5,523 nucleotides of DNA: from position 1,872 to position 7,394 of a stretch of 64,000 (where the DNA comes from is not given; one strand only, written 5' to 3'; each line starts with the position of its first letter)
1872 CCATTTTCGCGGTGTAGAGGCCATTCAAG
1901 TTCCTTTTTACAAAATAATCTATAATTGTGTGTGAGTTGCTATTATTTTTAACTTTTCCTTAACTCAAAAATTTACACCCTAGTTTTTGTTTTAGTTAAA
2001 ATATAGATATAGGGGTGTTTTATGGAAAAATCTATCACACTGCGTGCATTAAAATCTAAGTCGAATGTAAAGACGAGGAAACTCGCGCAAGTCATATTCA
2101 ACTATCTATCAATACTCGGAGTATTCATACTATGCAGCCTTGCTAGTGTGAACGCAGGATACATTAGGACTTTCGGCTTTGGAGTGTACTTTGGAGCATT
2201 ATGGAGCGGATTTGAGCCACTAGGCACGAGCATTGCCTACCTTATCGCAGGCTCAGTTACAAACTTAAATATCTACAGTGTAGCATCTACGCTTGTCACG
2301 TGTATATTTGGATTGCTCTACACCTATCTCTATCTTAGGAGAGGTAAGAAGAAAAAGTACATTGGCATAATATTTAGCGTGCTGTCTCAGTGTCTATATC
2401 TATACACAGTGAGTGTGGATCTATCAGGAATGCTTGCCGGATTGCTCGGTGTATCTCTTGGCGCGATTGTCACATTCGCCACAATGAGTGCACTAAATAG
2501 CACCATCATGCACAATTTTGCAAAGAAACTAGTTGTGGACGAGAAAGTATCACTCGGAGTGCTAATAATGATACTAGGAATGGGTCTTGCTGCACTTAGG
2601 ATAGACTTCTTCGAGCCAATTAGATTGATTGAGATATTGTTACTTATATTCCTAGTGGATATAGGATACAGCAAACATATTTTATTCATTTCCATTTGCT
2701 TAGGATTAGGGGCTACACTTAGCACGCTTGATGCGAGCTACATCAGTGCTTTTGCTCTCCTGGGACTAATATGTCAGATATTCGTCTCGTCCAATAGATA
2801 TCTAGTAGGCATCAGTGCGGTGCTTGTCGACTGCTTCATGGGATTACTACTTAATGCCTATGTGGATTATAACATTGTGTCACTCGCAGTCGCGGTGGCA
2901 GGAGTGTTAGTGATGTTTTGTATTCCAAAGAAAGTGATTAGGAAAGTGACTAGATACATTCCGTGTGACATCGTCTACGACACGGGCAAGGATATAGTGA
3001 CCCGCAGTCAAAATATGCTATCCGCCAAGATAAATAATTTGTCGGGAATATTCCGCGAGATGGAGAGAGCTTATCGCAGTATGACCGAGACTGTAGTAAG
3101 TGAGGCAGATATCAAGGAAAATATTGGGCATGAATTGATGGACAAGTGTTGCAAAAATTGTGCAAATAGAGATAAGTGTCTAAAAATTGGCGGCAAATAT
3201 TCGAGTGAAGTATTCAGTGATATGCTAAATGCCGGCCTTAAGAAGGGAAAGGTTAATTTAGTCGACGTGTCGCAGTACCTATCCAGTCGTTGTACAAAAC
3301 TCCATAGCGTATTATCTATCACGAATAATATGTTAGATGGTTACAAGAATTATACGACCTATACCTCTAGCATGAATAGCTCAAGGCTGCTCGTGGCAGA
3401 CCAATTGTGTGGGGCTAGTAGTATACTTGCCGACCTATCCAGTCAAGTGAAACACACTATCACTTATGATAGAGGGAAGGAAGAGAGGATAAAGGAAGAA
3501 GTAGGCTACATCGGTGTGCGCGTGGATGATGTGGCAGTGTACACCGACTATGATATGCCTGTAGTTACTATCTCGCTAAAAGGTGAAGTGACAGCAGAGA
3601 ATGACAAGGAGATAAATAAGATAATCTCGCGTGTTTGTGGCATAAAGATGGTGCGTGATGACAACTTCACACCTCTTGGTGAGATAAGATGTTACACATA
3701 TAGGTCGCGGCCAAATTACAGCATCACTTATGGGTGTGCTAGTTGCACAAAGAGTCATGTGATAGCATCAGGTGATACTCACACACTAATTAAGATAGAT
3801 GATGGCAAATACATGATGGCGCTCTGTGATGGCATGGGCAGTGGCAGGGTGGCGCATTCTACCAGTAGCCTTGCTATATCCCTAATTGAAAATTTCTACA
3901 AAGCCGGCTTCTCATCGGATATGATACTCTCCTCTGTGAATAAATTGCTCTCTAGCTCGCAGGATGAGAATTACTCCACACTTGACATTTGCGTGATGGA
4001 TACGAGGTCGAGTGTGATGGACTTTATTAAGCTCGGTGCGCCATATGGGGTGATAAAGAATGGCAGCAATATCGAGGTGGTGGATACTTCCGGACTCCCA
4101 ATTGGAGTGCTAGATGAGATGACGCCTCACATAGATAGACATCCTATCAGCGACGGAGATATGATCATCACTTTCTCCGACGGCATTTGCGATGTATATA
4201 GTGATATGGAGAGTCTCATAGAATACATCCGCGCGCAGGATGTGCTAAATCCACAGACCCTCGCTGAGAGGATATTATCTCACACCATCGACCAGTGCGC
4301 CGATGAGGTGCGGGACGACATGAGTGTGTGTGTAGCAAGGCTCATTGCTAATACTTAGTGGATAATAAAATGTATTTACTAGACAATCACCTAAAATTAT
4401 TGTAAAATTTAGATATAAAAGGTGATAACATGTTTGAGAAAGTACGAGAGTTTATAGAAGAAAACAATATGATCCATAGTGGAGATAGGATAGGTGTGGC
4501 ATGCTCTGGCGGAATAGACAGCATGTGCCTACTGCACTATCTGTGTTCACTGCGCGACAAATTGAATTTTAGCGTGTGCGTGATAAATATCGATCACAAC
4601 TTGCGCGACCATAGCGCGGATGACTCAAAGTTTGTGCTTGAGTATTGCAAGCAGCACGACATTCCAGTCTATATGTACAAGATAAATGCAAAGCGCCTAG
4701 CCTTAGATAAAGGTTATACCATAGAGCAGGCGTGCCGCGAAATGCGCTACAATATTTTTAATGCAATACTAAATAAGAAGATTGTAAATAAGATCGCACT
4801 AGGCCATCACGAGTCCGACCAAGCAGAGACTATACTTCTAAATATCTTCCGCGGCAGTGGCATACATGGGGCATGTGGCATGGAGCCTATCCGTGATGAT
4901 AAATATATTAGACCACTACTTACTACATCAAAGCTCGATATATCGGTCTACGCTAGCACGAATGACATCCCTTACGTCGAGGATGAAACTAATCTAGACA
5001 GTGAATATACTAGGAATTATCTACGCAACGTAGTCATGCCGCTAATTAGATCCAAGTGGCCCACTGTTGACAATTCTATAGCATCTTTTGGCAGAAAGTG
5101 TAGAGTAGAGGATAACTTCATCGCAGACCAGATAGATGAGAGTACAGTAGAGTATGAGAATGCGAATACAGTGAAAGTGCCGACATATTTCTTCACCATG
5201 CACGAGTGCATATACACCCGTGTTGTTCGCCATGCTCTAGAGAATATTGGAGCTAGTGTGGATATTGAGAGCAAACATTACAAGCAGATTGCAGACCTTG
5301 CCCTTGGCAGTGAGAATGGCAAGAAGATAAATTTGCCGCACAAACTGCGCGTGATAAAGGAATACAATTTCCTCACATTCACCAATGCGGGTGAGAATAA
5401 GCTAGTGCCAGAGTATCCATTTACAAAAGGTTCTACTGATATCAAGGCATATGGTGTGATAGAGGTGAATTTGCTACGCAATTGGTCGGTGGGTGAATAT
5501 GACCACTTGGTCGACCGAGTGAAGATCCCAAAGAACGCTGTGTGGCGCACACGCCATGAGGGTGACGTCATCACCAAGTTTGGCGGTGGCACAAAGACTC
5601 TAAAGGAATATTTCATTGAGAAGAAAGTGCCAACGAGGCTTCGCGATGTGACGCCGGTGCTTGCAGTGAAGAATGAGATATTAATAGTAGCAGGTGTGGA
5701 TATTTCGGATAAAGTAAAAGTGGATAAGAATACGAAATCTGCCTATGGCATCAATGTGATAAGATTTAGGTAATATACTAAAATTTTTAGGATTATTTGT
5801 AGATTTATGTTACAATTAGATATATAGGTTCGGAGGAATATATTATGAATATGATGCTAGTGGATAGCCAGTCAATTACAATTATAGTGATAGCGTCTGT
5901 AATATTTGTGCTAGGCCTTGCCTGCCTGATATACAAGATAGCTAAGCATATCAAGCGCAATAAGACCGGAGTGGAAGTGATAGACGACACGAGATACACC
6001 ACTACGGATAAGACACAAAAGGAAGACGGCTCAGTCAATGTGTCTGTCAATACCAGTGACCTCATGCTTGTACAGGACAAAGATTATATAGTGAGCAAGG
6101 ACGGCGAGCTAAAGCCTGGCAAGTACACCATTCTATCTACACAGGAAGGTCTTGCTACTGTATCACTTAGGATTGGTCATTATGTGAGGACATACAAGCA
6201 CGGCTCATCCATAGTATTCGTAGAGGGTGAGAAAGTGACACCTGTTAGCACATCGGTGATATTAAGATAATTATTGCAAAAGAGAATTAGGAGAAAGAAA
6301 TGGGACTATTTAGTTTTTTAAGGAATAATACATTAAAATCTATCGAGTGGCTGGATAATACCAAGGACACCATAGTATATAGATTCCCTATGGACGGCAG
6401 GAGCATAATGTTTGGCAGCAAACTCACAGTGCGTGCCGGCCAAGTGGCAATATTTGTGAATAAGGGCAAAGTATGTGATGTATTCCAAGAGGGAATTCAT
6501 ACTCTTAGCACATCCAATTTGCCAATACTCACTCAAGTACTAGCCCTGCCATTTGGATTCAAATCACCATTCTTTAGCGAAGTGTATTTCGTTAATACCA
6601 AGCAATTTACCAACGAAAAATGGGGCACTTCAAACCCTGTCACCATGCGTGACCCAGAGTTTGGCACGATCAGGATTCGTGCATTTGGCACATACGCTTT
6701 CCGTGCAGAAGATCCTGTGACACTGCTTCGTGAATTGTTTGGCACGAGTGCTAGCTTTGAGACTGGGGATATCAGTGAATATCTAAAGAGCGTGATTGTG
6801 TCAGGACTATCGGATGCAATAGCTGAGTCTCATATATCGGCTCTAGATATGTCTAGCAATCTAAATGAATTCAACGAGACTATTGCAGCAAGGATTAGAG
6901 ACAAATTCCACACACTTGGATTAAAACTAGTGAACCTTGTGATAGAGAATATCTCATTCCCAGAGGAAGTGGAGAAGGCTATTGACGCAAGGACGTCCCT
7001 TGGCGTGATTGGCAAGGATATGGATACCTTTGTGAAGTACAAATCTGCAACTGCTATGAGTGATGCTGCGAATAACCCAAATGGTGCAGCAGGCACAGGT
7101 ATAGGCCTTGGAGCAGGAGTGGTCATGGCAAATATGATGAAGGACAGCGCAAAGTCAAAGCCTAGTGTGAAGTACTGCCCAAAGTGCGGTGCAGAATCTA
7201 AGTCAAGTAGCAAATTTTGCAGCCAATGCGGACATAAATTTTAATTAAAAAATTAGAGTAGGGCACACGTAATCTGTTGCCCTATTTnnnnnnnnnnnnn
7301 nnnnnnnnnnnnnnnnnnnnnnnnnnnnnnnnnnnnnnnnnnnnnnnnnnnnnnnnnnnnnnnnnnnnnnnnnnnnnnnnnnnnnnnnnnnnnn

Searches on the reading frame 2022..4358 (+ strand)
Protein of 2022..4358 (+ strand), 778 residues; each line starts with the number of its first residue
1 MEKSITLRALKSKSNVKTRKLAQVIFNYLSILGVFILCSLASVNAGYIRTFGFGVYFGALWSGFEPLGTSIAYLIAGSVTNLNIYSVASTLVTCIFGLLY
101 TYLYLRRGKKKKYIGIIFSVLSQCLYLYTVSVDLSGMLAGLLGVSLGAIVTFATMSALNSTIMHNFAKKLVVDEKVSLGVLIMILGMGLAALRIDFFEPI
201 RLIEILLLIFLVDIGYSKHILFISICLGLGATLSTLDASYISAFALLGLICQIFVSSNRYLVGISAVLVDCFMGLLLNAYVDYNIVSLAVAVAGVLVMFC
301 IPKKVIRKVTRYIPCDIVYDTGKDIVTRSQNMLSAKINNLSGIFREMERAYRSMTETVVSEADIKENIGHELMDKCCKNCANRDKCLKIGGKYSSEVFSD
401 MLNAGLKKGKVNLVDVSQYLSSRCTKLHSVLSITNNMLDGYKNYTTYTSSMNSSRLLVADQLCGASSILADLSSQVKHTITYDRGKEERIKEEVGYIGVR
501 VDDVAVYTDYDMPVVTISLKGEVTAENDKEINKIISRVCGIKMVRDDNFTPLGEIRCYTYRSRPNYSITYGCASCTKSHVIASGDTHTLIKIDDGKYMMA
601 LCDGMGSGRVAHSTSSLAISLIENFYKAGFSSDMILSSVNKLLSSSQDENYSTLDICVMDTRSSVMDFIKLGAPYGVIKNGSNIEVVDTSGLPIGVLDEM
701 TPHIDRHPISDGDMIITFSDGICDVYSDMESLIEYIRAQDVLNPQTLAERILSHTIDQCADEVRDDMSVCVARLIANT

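Call 53: search_protein_families(library=pfam, proteins=[window:2022-4358:+], max_evalue=0.0001)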
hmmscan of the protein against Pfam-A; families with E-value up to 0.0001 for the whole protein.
window:2022-4358:+ (778 aa): 2 families
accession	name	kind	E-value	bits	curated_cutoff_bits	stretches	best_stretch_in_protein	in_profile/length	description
PF19732.4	SpoIIE_N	-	1.6e-34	119.9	27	1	70-577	82-600/605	Stage II sporulation protein E N-terminal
PF07228.17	SpoIIE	-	2.3e-28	99.9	25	1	593-774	1-191/192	Stage II sporulation protein E (SpoIIE)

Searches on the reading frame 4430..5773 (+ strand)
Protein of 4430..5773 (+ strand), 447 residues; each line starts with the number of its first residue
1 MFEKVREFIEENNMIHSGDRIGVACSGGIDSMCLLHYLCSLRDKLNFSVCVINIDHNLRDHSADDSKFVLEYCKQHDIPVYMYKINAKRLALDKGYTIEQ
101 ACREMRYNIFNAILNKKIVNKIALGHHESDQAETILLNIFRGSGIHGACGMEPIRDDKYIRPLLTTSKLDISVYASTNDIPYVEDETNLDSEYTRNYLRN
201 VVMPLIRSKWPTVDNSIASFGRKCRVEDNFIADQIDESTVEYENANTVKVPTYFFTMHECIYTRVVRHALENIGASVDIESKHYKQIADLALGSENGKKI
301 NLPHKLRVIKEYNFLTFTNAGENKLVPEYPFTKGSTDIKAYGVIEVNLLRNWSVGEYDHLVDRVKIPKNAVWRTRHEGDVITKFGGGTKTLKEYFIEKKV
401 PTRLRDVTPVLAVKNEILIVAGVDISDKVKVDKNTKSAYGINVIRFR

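Call 53: search_protein_families(library=pfam, proteins=[window:4430-5773:+], max_evalue=0.0001)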
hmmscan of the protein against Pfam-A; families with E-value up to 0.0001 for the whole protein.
window:4430-5773:+ (447 aa): 2 families
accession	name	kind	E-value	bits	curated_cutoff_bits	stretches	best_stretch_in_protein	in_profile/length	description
PF01171.26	ATP_bind_3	-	3.8e-53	180.4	27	1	21-200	2-181/182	PP-loop family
PF11734.13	TilS_C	-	6.3e-12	45.1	22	1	372-436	3-68/74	TilS substrate C-terminal domain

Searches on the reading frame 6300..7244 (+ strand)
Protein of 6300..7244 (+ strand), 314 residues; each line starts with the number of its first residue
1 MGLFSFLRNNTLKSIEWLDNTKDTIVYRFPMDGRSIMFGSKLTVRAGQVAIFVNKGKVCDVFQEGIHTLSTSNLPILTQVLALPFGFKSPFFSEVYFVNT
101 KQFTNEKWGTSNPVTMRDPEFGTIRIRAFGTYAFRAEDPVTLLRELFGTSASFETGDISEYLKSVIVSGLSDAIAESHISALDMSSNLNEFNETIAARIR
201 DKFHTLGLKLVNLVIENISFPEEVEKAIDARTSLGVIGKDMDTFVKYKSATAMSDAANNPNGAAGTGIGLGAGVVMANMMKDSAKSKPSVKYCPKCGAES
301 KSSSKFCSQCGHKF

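Call 53: search_protein_families(library=pfam, proteins=[window:6300-7244:+], max_evalue=0.0001)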
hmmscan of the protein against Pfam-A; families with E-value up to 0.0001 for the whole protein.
window:6300-7244:+ (314 aa): 4 families
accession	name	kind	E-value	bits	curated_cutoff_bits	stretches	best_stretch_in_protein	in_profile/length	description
PF13421.11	Band_7_1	-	3.6e-80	269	24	1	26-235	1-210/211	SPFH domain-Band 7 family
PF01145.31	Band_7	-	1.2e-20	74.8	23.6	1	43-232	2-159/176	SPFH domain / Band 7 family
PF13240.11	Zn_Ribbon_1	-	4.4e-06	26.7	25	1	292-313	1-22/23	zinc-ribbon domain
PF13248.11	Zn_ribbon_3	-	1e-05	25.3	27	1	291-314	3-26/26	zinc-ribbon domain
